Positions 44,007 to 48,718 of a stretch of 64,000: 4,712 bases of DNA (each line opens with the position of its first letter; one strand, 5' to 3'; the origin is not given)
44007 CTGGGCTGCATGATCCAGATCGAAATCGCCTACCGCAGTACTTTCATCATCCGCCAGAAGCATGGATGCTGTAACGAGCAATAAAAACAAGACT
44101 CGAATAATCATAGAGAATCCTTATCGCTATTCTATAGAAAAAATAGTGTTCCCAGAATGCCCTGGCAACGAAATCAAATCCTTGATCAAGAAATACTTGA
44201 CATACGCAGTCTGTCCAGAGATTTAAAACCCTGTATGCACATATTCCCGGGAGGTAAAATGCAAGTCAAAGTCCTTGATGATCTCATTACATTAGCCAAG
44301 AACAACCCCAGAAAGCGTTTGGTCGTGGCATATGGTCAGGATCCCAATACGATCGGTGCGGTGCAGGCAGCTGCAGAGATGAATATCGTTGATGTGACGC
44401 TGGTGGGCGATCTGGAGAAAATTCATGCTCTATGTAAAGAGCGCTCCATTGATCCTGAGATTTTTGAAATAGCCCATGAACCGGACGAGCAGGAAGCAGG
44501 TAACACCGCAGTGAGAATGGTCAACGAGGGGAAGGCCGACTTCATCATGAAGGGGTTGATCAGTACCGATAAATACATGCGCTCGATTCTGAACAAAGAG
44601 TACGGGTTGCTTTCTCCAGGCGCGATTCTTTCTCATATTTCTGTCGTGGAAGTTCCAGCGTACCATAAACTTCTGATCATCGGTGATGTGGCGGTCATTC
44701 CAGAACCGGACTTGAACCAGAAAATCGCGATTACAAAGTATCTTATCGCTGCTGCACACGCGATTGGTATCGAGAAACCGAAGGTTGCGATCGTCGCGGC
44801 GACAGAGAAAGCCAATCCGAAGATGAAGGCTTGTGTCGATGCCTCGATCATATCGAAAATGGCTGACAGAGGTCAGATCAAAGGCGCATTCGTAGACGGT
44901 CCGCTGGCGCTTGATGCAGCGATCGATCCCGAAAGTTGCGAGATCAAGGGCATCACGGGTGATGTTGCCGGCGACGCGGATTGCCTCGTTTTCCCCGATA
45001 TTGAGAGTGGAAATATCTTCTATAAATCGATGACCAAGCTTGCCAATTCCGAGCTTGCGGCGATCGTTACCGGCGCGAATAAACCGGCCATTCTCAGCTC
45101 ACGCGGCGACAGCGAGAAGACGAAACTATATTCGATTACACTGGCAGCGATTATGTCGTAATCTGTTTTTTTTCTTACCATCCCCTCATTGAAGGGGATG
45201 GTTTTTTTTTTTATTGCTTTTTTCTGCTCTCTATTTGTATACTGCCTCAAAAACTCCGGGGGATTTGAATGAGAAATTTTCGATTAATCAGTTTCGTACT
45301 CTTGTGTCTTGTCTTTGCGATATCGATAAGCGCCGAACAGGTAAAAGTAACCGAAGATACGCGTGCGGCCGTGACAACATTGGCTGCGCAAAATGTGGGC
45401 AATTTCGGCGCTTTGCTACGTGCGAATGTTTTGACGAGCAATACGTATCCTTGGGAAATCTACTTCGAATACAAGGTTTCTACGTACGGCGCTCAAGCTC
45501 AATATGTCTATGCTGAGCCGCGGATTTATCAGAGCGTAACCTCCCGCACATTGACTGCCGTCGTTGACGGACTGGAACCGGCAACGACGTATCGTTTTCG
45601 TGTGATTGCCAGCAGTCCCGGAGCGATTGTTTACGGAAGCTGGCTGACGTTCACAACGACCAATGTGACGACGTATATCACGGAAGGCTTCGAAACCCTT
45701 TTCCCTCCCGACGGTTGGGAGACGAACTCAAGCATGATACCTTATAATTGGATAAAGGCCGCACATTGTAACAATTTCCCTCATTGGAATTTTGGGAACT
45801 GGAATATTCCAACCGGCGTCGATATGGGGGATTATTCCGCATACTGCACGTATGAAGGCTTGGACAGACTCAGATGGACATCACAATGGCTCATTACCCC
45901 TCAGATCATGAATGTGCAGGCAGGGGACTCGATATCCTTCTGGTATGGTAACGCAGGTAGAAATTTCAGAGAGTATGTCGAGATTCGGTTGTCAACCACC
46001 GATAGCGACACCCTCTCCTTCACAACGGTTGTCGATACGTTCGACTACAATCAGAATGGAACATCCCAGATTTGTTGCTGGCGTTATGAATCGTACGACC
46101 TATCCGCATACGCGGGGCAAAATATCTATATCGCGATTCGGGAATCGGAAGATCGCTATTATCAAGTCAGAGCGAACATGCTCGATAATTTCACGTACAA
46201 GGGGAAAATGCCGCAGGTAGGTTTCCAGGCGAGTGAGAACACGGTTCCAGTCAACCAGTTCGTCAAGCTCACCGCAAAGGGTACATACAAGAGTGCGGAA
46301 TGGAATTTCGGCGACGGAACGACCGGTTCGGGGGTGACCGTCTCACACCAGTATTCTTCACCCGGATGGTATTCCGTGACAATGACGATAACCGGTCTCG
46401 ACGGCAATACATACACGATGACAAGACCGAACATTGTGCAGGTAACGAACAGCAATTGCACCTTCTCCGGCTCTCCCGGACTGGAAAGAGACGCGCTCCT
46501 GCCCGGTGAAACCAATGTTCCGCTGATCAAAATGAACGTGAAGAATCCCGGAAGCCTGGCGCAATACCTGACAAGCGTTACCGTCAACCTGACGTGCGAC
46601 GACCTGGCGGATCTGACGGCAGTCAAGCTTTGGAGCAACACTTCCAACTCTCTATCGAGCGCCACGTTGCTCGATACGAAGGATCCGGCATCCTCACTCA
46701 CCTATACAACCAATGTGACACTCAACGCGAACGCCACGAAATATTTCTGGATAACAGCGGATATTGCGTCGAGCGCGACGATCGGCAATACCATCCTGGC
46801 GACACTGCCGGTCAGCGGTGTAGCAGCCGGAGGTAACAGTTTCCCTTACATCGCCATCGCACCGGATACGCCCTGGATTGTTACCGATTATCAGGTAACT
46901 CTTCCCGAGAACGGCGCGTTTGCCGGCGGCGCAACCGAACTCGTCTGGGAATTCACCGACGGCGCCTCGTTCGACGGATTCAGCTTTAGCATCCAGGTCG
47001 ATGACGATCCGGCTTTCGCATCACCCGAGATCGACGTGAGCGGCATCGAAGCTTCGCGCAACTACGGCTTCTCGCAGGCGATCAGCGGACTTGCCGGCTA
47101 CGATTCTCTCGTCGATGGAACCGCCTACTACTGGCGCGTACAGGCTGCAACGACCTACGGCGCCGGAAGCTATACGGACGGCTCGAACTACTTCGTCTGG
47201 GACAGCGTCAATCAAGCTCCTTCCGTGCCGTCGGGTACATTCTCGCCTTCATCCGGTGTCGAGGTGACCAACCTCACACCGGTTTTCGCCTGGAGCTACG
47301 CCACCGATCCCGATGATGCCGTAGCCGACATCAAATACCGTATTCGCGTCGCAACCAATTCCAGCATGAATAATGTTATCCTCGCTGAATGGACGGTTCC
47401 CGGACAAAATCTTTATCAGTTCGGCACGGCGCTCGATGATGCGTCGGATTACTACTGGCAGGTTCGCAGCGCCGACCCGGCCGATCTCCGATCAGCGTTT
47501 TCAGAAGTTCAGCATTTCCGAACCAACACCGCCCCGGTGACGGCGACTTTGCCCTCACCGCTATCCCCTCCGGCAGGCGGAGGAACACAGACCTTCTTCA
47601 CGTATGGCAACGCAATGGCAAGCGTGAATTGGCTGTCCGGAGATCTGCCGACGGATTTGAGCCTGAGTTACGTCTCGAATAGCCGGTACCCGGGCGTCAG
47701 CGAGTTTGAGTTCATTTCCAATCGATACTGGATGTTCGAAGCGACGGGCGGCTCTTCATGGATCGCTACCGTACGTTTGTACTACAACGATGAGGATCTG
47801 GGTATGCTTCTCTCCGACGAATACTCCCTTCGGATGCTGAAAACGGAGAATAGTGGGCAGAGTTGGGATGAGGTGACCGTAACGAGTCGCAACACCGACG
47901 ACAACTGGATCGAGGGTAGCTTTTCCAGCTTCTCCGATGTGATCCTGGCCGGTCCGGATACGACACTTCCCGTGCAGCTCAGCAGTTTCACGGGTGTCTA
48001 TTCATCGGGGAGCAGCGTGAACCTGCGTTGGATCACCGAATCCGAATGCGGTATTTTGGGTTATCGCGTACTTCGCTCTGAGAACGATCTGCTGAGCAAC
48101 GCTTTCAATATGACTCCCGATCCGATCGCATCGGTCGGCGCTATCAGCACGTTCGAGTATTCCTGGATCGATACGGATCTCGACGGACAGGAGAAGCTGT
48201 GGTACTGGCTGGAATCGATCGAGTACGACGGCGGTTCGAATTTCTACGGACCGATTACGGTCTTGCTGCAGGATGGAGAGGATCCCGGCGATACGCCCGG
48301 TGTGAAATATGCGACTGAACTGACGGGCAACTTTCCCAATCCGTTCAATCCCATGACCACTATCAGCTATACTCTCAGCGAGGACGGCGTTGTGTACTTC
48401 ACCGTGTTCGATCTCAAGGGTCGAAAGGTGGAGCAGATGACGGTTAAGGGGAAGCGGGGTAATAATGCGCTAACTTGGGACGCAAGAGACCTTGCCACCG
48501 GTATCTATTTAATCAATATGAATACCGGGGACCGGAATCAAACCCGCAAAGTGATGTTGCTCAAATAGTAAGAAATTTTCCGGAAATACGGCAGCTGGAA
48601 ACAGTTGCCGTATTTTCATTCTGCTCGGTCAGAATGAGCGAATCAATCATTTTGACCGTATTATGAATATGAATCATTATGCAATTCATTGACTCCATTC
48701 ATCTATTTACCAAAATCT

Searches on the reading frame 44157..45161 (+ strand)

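Call 78: search_protein_families(library=pfam, proteins=[window:44157-45161:+], max_evalue=0.00001)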
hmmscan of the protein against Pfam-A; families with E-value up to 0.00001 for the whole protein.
window:44157-45161:+ (334 aa): 1 family
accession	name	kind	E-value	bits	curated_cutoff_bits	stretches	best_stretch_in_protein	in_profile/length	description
PF01515.24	PTA_PTB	-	1.2e-49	169.9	24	1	104-331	95-319/319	Phosphate acetyl/butaryl transferase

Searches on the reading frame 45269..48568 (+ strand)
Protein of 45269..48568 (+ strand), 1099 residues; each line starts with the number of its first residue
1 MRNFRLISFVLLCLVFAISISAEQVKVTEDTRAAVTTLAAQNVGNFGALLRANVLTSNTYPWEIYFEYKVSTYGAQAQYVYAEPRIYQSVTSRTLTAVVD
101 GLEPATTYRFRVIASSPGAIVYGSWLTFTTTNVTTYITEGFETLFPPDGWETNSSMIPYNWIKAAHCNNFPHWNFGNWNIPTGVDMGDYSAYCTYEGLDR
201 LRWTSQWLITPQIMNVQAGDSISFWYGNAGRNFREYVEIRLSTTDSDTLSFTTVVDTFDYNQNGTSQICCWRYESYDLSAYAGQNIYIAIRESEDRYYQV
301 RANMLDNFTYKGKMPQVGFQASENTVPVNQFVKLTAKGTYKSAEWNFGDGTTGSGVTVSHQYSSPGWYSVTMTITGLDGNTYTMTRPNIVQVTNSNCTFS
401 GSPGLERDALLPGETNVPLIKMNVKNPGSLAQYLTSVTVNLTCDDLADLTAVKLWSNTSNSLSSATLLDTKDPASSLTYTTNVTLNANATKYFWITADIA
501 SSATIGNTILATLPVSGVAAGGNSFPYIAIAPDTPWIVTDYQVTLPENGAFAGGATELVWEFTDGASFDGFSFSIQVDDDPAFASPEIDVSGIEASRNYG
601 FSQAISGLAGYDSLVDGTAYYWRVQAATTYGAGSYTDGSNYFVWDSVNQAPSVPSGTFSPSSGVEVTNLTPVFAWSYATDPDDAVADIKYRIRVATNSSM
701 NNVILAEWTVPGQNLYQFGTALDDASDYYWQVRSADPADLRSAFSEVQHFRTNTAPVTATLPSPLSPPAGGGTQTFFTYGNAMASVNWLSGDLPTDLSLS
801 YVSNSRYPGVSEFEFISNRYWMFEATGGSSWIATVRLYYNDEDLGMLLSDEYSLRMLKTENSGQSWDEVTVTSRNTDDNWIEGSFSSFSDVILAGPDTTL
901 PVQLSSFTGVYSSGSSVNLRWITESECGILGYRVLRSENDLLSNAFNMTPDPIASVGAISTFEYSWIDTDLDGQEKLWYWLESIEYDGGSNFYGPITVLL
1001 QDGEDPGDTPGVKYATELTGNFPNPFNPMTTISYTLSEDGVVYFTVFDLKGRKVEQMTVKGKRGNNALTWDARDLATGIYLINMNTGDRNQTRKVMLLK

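Call 78: search_protein_families(library=pfam, proteins=[window:45269-48568:+], max_evalue=0.00001)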
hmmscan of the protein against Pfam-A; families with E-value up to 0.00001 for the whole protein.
window:45269-48568:+ (1099 aa): 4 families
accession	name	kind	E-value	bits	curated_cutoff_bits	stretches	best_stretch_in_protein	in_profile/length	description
PF18911.6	PKD_4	-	3.6e-12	46.6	27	1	324-382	18-76/85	PKD domain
PF00801.26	PKD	-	4.9e-10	39.7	23.5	1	319-382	4-73/80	PKD domain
PF18962.6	Por_Secre_tail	-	5.3e-10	39.9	27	1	1022-1096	2-74/75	Secretion system C-terminal sorting domain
PF25788.1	Ig_Rha78A_N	-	8.1e-09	36.1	27.4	1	665-753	14-102/105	Rha78A-like, N-terminal immunoglobulin domain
